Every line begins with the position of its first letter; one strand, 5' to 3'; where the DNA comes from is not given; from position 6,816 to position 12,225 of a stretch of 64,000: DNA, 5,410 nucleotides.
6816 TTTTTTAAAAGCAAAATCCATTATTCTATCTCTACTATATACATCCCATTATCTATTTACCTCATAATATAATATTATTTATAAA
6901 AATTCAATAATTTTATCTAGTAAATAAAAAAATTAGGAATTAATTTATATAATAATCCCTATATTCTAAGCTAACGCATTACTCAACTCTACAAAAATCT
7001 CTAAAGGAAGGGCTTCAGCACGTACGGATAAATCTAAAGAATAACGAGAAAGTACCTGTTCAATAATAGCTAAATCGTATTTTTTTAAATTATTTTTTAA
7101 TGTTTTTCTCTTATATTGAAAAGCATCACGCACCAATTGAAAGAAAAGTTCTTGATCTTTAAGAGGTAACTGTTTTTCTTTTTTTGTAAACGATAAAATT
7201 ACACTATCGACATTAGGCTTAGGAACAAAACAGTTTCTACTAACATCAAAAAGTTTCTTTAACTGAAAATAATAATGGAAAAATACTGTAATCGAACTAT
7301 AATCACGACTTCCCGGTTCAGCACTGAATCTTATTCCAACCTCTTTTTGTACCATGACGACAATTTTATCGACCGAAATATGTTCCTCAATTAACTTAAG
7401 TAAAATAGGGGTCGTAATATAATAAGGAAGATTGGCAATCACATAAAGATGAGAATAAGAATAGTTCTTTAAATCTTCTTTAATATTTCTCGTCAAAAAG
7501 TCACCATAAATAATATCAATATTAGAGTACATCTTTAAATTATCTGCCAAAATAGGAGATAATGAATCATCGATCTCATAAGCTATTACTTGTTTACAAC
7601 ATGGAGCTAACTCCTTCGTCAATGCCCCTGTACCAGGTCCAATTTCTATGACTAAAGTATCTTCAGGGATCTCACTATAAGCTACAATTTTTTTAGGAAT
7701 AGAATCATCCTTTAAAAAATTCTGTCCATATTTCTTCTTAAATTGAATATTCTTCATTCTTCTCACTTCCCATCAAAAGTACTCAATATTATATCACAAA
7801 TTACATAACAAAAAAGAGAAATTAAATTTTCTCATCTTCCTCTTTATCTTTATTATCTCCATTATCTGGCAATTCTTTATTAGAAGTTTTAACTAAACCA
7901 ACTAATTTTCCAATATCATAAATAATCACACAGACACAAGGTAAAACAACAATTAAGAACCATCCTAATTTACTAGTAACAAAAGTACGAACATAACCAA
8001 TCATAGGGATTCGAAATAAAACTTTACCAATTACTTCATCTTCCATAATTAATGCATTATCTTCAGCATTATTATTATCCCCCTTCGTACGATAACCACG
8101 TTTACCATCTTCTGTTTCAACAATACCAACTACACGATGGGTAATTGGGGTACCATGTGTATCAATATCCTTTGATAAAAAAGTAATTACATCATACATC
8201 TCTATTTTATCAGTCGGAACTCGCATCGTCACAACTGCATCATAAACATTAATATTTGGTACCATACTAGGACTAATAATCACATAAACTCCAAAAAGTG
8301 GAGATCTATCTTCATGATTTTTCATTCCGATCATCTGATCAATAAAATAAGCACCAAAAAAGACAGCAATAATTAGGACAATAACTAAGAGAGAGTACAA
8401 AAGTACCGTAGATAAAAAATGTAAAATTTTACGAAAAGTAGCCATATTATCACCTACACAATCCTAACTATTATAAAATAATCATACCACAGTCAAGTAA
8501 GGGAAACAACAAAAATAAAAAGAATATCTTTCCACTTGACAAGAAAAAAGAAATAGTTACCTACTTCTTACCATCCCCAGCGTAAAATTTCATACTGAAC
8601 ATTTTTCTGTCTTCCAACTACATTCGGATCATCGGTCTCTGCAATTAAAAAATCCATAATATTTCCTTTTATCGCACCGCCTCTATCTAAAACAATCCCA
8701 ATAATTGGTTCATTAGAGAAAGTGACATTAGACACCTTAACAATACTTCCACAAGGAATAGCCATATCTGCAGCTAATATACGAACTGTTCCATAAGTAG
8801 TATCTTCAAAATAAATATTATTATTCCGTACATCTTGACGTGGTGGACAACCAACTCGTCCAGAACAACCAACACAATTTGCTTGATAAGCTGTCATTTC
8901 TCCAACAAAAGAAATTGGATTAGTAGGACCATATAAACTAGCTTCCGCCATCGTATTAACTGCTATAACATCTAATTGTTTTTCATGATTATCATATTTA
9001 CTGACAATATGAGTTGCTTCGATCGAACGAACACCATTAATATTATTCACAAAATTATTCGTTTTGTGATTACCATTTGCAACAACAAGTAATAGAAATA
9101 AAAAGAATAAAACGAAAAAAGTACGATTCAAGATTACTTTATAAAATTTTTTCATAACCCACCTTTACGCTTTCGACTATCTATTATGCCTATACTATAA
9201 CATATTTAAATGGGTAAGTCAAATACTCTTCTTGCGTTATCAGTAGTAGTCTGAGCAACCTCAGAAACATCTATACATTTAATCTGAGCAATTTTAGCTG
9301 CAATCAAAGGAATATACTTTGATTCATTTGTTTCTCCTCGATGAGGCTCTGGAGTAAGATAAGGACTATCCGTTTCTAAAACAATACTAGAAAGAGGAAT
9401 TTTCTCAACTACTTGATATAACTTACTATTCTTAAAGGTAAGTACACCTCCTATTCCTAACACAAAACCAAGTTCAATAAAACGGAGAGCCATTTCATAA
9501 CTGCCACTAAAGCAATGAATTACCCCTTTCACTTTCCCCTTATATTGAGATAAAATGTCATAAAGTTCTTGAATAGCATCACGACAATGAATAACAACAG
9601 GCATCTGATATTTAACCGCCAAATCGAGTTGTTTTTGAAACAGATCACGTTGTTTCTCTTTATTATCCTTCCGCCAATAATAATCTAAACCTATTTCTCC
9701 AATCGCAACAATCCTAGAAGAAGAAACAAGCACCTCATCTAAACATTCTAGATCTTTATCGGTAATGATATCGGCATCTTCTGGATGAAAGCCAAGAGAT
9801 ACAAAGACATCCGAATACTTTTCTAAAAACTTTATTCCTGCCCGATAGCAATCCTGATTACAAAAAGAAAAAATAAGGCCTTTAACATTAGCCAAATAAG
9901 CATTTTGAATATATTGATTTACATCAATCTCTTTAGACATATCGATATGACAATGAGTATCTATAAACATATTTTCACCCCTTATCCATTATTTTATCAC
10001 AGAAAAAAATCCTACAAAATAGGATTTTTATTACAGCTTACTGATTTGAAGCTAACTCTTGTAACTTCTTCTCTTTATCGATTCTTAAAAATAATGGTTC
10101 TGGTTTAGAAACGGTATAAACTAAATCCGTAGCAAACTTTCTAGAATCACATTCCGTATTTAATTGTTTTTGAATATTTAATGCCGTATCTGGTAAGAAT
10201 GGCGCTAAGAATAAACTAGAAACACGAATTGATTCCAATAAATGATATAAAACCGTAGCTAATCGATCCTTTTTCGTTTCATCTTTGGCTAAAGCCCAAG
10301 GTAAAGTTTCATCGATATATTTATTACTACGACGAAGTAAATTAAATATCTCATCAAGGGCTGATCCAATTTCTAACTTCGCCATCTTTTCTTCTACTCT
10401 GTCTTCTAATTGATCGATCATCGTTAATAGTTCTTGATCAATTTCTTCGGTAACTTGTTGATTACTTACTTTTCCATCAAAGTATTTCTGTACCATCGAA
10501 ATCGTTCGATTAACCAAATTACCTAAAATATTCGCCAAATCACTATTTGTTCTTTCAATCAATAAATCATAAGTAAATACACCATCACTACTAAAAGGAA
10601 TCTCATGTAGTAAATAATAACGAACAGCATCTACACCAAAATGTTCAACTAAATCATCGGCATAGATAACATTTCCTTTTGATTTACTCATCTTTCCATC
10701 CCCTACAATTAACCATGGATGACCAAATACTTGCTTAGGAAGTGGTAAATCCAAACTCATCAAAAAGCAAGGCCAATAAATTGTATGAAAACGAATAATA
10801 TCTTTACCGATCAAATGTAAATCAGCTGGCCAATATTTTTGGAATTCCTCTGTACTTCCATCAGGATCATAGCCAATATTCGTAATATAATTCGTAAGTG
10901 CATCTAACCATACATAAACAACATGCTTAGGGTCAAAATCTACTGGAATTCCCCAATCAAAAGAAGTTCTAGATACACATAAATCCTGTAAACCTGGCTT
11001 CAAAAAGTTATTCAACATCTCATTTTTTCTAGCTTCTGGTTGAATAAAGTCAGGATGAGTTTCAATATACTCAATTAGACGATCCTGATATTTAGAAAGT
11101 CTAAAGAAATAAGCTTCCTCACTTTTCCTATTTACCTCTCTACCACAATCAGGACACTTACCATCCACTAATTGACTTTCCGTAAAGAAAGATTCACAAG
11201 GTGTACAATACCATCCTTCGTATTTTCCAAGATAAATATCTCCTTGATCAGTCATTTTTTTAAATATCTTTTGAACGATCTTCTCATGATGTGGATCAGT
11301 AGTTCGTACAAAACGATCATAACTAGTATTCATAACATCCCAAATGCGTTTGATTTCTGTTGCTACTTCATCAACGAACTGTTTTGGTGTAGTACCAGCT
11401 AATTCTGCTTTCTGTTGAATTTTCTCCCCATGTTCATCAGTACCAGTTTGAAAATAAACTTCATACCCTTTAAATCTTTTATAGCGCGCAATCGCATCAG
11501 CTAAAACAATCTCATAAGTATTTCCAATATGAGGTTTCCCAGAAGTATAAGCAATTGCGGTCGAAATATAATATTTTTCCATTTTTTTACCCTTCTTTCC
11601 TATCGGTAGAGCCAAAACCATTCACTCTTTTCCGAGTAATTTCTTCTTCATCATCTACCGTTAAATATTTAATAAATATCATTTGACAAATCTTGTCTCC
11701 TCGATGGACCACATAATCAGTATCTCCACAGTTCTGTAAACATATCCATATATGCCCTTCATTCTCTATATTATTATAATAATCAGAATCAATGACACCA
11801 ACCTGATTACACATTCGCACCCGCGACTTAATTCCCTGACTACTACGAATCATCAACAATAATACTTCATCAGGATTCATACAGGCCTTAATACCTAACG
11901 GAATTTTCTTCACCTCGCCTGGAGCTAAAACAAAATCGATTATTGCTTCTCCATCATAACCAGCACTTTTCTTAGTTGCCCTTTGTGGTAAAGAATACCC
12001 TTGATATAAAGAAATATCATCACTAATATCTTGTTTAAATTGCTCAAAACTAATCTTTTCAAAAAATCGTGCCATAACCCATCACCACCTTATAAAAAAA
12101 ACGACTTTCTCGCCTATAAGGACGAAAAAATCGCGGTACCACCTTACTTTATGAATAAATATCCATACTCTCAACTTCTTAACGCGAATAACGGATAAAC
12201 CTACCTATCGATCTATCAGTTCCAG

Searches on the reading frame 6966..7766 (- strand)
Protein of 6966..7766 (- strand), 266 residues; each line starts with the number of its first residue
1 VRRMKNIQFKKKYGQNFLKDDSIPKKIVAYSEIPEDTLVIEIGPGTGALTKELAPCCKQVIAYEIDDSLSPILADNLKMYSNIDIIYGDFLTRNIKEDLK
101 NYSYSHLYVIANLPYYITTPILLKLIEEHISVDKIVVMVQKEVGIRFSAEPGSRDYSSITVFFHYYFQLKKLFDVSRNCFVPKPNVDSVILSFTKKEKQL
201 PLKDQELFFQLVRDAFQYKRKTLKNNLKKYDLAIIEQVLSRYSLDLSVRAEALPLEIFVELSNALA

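Call 54: search_protein_families(library=pfam, max_evalue=0.000001, proteins=[window:6966-7766:-])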
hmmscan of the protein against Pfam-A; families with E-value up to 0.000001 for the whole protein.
window:6966-7766:- (266 aa): 1 family
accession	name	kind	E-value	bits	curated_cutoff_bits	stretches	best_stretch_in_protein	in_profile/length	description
PF00398.26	RrnaAD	-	1.6e-62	211.4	24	1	8-265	3-261/263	Ribosomal RNA adenine dimethylase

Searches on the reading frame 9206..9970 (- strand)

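Call 55: search_protein_families(library=pfam, max_evalue=0.000001, proteins=[window:9206-9970:-])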
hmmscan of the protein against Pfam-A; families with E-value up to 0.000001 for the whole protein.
window:9206-9970:- (254 aa): 1 family
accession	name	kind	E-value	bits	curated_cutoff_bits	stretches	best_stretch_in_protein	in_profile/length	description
PF01026.27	TatD_DNase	-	5.8e-79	265.5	27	1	3-250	1-252/253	TatD related DNase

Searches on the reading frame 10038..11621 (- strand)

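Call 55: search_protein_families(library=pfam, max_evalue=0.000001, proteins=[window:10038-11621:-])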
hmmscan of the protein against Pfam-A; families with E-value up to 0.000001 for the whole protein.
window:10038-11621:- (527 aa): 5 families
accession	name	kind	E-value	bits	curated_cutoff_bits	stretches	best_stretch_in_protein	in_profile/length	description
PF09334.17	tRNA-synt_1g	-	5.2e-119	397.9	20.1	2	166-373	179-390/391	tRNA synthetases class I (M)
PF00133.28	tRNA-synt_1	-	2.6e-35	122.4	22.7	2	10-227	18-243/414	tRNA synthetases class I (I, L, M and V)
PF01406.26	tRNA-synt_1e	-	3.8e-12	46.6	27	0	17-132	12-124/301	tRNA synthetases class I (C) catalytic domain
PF19303.5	Anticodon_3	-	1.2e-08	35.4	23.5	1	393-499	9-111/152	Anticodon binding domain of methionyl tRNA ligase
PF01921.24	tRNA-synt_1f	-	1.7e-08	34.2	27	0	12-55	19-61/360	tRNA synthetases class I (K)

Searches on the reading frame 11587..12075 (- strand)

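Call 55: search_protein_families(library=pfam, max_evalue=0.000001, proteins=[window:11587-12075:-])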
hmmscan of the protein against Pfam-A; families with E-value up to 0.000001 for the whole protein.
window:11587-12075:- (162 aa): 1 family
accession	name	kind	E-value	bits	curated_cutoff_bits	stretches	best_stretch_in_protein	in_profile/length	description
PF00692.24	dUTPase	-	4.6e-14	52.7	22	1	28-157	4-128/129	dUTPase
